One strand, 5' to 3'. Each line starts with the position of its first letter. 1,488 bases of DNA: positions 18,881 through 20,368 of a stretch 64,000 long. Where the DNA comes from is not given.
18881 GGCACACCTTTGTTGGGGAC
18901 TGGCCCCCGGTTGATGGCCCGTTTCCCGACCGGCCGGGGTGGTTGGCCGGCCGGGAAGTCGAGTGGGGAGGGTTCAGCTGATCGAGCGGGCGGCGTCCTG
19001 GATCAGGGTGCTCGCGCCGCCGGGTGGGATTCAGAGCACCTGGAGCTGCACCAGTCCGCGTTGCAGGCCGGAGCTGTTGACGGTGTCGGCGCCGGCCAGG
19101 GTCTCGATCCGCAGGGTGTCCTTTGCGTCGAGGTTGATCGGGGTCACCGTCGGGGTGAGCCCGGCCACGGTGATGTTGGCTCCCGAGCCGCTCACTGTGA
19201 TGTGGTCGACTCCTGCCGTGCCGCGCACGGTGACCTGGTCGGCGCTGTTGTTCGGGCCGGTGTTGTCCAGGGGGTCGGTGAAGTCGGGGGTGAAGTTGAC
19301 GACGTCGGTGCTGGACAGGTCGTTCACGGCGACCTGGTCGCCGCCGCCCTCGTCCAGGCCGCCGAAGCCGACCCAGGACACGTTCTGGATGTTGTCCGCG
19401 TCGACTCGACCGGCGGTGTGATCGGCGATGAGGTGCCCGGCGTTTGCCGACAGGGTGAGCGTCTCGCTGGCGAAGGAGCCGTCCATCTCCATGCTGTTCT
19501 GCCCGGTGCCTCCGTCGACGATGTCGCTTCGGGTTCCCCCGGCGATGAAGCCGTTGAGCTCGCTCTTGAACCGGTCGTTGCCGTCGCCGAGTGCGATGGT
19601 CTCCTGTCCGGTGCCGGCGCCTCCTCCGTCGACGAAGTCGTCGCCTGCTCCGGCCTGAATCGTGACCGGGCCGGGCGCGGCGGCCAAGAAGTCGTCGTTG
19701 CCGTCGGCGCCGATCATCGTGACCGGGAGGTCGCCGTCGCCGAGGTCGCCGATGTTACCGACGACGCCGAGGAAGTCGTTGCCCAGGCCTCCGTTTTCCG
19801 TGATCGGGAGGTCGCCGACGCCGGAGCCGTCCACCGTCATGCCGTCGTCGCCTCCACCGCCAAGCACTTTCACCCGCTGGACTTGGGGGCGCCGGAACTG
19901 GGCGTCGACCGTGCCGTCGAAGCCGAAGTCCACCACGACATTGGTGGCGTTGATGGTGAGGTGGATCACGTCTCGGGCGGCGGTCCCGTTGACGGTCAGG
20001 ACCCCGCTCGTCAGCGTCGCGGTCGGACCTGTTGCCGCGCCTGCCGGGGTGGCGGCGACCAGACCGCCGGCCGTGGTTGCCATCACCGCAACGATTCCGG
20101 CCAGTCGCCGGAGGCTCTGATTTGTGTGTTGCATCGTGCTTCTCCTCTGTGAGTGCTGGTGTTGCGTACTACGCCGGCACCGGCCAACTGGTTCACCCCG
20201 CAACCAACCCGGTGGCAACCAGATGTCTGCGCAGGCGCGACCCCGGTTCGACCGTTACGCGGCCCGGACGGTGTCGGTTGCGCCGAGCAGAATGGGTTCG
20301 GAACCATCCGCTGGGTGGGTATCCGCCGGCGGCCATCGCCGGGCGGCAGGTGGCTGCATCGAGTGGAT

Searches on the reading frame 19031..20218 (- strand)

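Call 22: search_protein_families(library=pfam, proteins=[window:19031-20218:-], max_evalue=0.001)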
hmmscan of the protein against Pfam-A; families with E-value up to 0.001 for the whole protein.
window:19031-20218:- (395 aa): 0 families

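Call 45: search_protein_families(library=pfam, proteins=[window:19031-20218:-], max_evalue=0.01)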
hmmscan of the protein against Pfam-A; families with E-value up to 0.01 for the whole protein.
window:19031-20218:- (395 aa): 1 family
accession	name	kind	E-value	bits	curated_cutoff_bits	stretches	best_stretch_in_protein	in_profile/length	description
PF00353.25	HemolysinCabind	-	0.0023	18.3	23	1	172-200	3-31/36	RTX calcium-binding nonapeptide repeat (4 copies)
